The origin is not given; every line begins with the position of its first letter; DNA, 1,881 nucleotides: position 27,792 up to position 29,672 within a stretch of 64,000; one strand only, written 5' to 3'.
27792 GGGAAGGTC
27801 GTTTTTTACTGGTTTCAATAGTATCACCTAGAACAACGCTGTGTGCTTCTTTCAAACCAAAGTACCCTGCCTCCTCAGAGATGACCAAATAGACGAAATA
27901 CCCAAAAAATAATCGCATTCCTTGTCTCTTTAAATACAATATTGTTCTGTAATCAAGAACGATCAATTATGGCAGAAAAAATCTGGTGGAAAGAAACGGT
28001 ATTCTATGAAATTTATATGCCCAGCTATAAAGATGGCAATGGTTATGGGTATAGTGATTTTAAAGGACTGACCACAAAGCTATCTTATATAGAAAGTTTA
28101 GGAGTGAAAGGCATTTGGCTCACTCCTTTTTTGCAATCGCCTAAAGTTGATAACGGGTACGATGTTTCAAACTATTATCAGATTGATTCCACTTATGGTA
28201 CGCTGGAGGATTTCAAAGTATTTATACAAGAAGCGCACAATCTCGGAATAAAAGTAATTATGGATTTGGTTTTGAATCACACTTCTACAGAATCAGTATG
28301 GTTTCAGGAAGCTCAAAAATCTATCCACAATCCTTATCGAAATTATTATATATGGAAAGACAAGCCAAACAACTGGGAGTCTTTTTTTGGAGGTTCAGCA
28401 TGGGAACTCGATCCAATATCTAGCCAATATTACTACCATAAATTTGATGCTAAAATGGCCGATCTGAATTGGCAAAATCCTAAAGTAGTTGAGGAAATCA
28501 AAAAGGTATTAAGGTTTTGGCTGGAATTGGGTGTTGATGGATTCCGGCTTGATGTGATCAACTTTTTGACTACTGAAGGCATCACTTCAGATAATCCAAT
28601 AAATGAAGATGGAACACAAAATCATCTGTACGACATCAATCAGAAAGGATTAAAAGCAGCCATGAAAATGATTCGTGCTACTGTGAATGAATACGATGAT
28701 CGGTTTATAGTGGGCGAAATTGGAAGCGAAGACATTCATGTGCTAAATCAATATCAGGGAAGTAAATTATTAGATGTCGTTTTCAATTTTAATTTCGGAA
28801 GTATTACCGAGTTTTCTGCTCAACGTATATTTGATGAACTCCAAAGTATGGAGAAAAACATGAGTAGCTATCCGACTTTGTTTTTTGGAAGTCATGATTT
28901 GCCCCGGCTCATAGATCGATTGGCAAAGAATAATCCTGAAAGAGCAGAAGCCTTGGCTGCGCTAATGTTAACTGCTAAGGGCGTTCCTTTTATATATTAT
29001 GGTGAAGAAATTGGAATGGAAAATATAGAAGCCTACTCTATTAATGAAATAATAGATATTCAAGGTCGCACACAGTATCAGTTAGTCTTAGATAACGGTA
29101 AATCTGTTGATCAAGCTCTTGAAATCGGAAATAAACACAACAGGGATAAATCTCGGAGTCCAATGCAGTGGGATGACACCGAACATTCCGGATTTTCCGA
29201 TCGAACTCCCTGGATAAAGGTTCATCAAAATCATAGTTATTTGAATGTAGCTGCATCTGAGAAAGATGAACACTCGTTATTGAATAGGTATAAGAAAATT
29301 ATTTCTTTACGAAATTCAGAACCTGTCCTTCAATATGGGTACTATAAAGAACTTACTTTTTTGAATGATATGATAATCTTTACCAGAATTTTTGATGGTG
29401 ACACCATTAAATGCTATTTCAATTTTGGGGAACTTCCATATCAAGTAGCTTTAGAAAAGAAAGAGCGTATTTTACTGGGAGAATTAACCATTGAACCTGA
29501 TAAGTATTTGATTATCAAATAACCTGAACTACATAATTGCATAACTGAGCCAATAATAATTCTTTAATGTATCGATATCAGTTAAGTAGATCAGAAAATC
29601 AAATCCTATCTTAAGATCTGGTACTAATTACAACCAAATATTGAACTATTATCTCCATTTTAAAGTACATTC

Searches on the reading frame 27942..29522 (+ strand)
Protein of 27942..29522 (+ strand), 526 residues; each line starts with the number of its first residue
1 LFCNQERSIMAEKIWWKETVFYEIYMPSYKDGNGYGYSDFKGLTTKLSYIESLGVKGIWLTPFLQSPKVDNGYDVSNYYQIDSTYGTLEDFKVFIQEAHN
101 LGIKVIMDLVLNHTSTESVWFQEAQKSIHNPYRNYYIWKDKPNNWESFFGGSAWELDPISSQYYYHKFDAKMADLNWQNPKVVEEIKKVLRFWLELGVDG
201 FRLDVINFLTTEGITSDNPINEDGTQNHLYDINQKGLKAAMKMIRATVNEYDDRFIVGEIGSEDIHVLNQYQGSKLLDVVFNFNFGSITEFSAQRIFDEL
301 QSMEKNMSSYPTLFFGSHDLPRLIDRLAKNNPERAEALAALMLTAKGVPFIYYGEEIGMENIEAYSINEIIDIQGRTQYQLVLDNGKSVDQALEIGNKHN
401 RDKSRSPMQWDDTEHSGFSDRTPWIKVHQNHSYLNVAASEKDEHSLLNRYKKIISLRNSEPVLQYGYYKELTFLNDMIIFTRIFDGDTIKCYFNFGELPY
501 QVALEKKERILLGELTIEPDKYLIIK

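Call 16: search_protein_families(library=pfam, proteins=[window:27942-29522:+])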
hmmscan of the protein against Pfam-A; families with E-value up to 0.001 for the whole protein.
window:27942-29522:+ (526 aa): 2 families
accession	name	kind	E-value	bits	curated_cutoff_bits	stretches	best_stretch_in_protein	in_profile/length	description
PF00128.31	Alpha-amylase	-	1.7e-122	410.3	22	1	24-466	2-446/446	Alpha amylase, catalytic domain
PF14701.12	hDGE_amylase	-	5.8e-05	22.8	27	1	45-130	26-119/439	Glycogen debranching enzyme, glucanotransferase domain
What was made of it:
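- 27969..29522 (+): Downstream flanking gene: GH13 alpha-glucosidase / alpha-amylase family, 517 aa. Pfam call 16.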

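Call 17: find_encoding_contigs(protein=window:27969-29522:+, flank=6000, max_places=10)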
Protein window:27969-29522:+ (517 aa): 2 contigs read that carry it; 1 place shown.
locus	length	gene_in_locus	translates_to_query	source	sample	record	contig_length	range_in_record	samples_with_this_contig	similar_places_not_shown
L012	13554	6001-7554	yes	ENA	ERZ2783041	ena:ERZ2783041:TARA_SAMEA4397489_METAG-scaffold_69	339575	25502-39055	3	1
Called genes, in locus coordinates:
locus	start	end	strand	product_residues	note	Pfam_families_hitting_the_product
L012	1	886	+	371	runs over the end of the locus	PF02463:SMC_N (faint), PF00005:ABC_tran, PF13304:AAA_21 (faint), PF17912:OB_MalK, PF08402:TOBE_2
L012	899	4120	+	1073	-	PF17963:Big_9 (faint), PF00801:PKD (faint), PF07953:Toxin_R_bind_N, PF13385:Laminin_G_3, PF18962:Por_Secre_tail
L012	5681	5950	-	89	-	-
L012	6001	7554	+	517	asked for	PF00128:Alpha-amylase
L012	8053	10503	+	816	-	PF00696:AA_kinase, PF01842:ACT (faint), PF22468:ACT_9, PF13840:ACT_7 (weak), PF22468:ACT_9, PF03447:NAD_binding_3, PF00742:Homoserine_dh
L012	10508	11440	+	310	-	PF00288:GHMP_kinases_N, PF08544:GHMP_kinases_C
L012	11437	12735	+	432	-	PF14821:Thr_synth_N, PF00291:PALP, PF24857:THR4_C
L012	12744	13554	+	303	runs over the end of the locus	PF00512:HisKA (weak), PF02518:HATPase_c, PF13589:HATPase_c_3 (faint)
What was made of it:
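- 27969..29522 (+): Exact-sequence look-up call 17.
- The source is a Tara Oceans metagenome scaffold (call 17).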

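Call 34: find_homologous_proteins(query=window:27969-29522:+, max_evalue=1e-50)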
Query window:27969-29522:+ (517 aa): 7720 proteins with E <= 1e-50 among 8000 candidates; the best 120 are listed.
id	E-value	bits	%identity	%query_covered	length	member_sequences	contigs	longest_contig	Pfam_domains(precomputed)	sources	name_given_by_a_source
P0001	0.0e+0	1194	100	100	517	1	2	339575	PF00128.32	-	-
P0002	2.8e-295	998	82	100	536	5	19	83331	PF00128.32,PF14701.13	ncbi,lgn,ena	-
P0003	1.6e-289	979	80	100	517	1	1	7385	PF00128.32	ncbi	-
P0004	8.2e-287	970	79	100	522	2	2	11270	PF00128.32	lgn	-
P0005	5.0e-284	961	78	100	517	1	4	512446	PF00128.32,PF14701.13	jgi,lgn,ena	-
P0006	6.3e-283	957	79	100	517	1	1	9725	PF00128.32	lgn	-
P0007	2.2e-282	956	78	100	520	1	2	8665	PF00128.32,PF14701.13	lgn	-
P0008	2.5e-280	949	78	100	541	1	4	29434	PF00128.32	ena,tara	tara:strand:- start:232 stop:1857 length:1626 start_codon:yes stop_codon:yes gene_type:complete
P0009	2.7e-280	949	78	100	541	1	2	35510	PF00128.32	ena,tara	tara:strand:+ start:7199 stop:8824 length:1626 start_codon:yes stop_codon:yes gene_type:complete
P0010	3.5e-280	948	77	100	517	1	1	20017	PF00128.32,PF14701.13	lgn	-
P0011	1.3e-279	946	78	100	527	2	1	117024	PF00128.32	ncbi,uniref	ncbi:alpha-amylase family glycosyl hydrolase [Algibacter agarivorans]|uniref:Alpha-amylase family gl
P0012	2.2e-277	939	78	100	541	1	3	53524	PF00128.32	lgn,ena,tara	tara:strand:+ start:4225 stop:5850 length:1626 start_codon:yes stop_codon:yes gene_type:complete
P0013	3.5e-277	938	78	100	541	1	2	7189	PF00128.32,PF14701.13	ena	-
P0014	1.2e-275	933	78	99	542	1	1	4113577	PF00128.32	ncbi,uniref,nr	ncbi:alpha-glucosidase [Thalassobellus suaedae]|uniref:Alpha-glucosidase n=1 Tax=Thalassobellus suae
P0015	1.5e-275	933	78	100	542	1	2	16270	PF00128.32,PF14701.13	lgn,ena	-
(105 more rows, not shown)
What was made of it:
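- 27969..29522 (+): Homologues call 34.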

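Call 35: find_encoding_contigs(protein=P0002, flank=6000, max_places=4)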
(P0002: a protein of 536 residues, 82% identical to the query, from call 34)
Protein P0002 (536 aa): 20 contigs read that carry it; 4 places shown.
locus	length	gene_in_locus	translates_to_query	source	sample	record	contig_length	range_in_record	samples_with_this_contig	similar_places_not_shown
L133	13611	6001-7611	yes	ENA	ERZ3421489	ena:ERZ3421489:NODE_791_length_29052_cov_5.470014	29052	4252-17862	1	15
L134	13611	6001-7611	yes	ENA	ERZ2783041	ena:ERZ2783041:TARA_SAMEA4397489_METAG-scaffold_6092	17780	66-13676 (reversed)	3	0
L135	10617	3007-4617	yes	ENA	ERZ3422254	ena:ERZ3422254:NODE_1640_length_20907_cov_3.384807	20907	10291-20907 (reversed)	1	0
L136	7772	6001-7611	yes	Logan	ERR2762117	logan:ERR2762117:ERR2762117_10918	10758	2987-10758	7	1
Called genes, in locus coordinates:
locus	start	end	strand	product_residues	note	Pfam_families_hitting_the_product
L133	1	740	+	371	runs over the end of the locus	PF02463:SMC_N (weak), PF00005:ABC_tran, PF17912:OB_MalK (weak), PF08402:TOBE_2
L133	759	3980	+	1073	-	PF22352:K319L-like_PKD (faint), PF17963:Big_9 (faint), PF00801:PKD (faint), PF07953:Toxin_R_bind_N, PF13385:Laminin_G_3, PF18962:Por_Secre_tail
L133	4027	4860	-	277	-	-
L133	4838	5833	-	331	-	PF09952:AbiEi_2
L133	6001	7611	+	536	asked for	PF00128:Alpha-amylase, PF14701:hDGE_amylase (weak)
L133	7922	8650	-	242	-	PF01416:PseudoU_synth_1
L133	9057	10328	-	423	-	PF00483:NTP_transferase, PF12804:NTP_transf_3 (weak), PF07959:Fucose_pyrophosphorylase (faint), PF24894:Hexapep_GlmU, PF25084:LbH_EIF2B (weak), PF25247:LbH_GLGC, PF25087:GMPPB_C (faint)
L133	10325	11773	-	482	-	PF08323:Glyco_transf_5, PF00534:Glycos_transf_1, PF13692:Glyco_trans_1_4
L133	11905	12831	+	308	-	PF02463:SMC_N (faint), PF00005:ABC_tran, PF13304:AAA_21, PF13732:DrrA1-3_C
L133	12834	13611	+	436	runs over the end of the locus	PF01061:ABC2_membrane (faint), PF12679:ABC2_membrane_2 (weak), PF12698:ABC2_membrane_3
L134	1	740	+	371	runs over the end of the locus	PF02463:SMC_N (weak), PF00005:ABC_tran, PF17912:OB_MalK (weak), PF08402:TOBE_2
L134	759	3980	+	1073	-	PF22352:K319L-like_PKD (faint), PF17963:Big_9 (faint), PF00801:PKD (faint), PF07953:Toxin_R_bind_N, PF13385:Laminin_G_3, PF18962:Por_Secre_tail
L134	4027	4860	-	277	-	-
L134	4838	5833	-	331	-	PF09952:AbiEi_2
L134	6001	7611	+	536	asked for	PF00128:Alpha-amylase, PF14701:hDGE_amylase (weak)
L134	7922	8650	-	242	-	PF01416:PseudoU_synth_1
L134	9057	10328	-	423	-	PF00483:NTP_transferase, PF12804:NTP_transf_3 (weak), PF07959:Fucose_pyrophosphorylase (faint), PF24894:Hexapep_GlmU, PF25084:LbH_EIF2B (weak), PF25247:LbH_GLGC, PF25087:GMPPB_C (faint)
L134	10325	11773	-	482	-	PF08323:Glyco_transf_5, PF00534:Glycos_transf_1, PF13692:Glyco_trans_1_4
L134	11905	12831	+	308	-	PF02463:SMC_N (faint), PF00005:ABC_tran, PF13304:AAA_21, PF13732:DrrA1-3_C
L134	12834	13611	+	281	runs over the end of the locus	?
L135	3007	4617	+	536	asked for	PF00128:Alpha-amylase, PF14701:hDGE_amylase (weak)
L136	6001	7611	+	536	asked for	PF00128:Alpha-amylase, PF14701:hDGE_amylase (weak)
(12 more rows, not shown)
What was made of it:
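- The site is one where a relative carries an AbiE-type module (call 35), so accessory functions do land here. A related strain with a different gap content is assembled from the same sample (L134, call 35). The site holds a toxin-antitoxin or abortive-infection module in a relative (call 35).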

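Call 36: find_encoding_contigs(protein=P0005, flank=6000, max_places=3)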
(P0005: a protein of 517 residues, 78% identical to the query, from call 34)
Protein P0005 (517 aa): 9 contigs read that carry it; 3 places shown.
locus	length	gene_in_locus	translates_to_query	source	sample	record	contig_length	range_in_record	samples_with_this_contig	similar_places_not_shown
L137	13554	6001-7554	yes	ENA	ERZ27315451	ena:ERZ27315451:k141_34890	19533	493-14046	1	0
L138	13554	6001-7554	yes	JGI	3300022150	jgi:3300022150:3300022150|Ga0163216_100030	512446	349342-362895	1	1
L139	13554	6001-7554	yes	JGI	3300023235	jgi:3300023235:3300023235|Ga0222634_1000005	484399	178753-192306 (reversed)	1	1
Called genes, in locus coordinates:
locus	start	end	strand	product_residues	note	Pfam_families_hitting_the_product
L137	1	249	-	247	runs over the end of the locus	?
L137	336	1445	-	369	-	PF00356:LacI, PF00532:Peripla_BP_1, PF13407:Peripla_BP_4, PF13377:Peripla_BP_3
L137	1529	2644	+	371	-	PF00005:ABC_tran, PF13304:AAA_21 (faint), PF17912:OB_MalK, PF08402:TOBE_2 (faint)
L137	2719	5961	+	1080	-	PF17963:Big_9 (faint), PF18911:PKD_4 (faint), PF22352:K319L-like_PKD (faint), PF00801:PKD (faint), PF07953:Toxin_R_bind_N, PF13385:Laminin_G_3, PF18962:Por_Secre_tail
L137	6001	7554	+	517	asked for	PF00128:Alpha-amylase, PF14701:hDGE_amylase (weak)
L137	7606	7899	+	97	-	-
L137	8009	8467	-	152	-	-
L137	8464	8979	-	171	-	-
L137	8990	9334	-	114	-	PF09907:HigB_toxin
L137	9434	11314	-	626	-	-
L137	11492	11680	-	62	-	-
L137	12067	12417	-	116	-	-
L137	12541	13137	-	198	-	-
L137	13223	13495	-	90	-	-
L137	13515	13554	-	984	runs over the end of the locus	PF04313:HSDR_N, PF04851:ResIII, PF00270:DEAD (weak), PF18766:SWI2_SNF2, PF22679:T1R_D3-like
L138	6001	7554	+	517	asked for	PF00128:Alpha-amylase, PF14701:hDGE_amylase (weak)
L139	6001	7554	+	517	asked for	PF00128:Alpha-amylase, PF14701:hDGE_amylase (weak)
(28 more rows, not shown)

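Call 50: find_encoding_contigs(protein=P0003, flank=5000, max_places=2)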
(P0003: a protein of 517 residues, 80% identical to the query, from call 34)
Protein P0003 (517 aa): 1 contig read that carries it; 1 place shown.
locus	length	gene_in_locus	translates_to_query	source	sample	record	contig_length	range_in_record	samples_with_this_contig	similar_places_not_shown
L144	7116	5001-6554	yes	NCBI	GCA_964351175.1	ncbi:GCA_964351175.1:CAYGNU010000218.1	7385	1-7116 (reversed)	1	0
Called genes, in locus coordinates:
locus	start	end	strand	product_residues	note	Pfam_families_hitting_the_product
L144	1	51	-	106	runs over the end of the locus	?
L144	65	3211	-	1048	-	-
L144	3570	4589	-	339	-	PF00356:LacI, PF00532:Peripla_BP_1, PF13407:Peripla_BP_4, PF13377:Peripla_BP_3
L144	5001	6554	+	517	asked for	PF00128:Alpha-amylase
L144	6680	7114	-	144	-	?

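Call 51: find_encoding_contigs(protein=P0004, flank=5000, max_places=2)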
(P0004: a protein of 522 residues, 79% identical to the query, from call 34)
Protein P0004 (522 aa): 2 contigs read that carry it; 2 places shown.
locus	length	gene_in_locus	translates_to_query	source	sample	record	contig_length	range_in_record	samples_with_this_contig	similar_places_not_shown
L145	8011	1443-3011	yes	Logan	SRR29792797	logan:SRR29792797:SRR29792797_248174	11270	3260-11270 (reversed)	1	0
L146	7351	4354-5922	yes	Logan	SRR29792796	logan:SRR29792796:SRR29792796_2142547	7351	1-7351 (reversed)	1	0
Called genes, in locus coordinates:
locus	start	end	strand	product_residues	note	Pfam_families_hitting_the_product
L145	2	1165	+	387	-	?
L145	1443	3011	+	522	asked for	PF00128:Alpha-amylase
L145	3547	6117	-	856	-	PF06202:GDE_C (faint), PF17167:Glyco_hydro_94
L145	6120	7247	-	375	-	PF04041:Glyco_hydro_130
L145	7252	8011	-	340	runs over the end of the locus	PF04041:Glyco_hydro_130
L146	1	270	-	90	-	?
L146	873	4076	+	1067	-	PF17963:Big_9 (faint), PF00801:PKD (faint), PF22352:K319L-like_PKD (faint), PF07953:Toxin_R_bind_N, PF13385:Laminin_G_3, PF18962:Por_Secre_tail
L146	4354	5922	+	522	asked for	PF00128:Alpha-amylase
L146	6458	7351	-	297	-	?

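Call 52: find_encoding_contigs(protein=P0006, flank=5000, max_places=2)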
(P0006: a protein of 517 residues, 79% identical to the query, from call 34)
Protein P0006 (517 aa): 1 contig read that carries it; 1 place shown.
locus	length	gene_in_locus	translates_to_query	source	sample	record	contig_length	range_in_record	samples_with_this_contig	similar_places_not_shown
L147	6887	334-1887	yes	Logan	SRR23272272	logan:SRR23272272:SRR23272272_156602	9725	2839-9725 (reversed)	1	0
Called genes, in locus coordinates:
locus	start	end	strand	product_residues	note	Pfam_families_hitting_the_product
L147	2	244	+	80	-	?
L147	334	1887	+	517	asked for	PF00128:Alpha-amylase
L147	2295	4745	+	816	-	PF00696:AA_kinase, PF01842:ACT (faint), PF22468:ACT_9, PF13840:ACT_7 (weak), PF22468:ACT_9, PF03447:NAD_binding_3, PF00742:Homoserine_dh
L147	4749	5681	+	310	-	PF00288:GHMP_kinases_N, PF08544:GHMP_kinases_C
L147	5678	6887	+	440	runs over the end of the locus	PF14821:Thr_synth_N, PF00291:PALP, PF24857:THR4_C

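Call 74: find_encoding_contigs(protein=P0126, flank=10000, max_places=4)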
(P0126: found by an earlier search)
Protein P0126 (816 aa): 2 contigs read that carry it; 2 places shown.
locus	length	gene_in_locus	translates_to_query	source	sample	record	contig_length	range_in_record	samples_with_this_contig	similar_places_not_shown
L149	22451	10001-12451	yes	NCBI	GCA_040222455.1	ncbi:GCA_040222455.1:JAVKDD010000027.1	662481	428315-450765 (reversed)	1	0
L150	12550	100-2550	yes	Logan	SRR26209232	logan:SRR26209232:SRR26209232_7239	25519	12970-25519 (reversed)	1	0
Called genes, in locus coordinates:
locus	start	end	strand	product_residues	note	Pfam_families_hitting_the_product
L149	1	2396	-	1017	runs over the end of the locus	PF04257:RecC_N, PF27451:RecC_4th, PF17946:RecC_C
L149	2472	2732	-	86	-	-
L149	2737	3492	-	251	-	PF00142:Fer4_NifH, PF01656:CbiA, PF02374:ArsA_ATPase, PF06564:CBP_BcsQ, PF09140:MipZ (weak), PF10609:ParA, PF13614:AAA_31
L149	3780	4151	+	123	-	PF03061:4HBT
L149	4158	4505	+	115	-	-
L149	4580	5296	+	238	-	PF00072:Response_reg, PF00486:Trans_reg_C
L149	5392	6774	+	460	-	PF00672:HAMP, PF00512:HisKA, PF02518:HATPase_c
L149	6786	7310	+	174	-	-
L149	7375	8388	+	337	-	PF00106:adh_short (weak), PF01073:3Beta_HSD, PF01370:Epimerase, PF02719:Polysacc_synt_2, PF04321:RmlD_sub_bind, PF07993:NAD_binding_4 (faint), PF13460:NAD_binding_10 (faint), PF16363:GDP_Man_Dehyd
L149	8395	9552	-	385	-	PF13650:Asp_protease_2, PF13975:gag-asp_proteas (weak)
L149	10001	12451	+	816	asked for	PF00696:AA_kinase, PF01842:ACT (faint), PF22468:ACT_9, PF13840:ACT_7 (weak), PF22468:ACT_9, PF03447:NAD_binding_3, PF00742:Homoserine_dh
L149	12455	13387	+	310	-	PF00288:GHMP_kinases_N, PF08544:GHMP_kinases_C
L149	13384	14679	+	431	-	PF14821:Thr_synth_N, PF00291:PALP, PF24857:THR4_C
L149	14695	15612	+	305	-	PF00512:HisKA, PF02518:HATPase_c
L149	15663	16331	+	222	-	PF00657:Lipase_GDSL, PF13472:Lipase_GDSL_2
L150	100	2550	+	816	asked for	PF00696:AA_kinase, PF01842:ACT (faint), PF22468:ACT_9, PF13840:ACT_7 (weak), PF22468:ACT_9, PF03447:NAD_binding_3, PF00742:Homoserine_dh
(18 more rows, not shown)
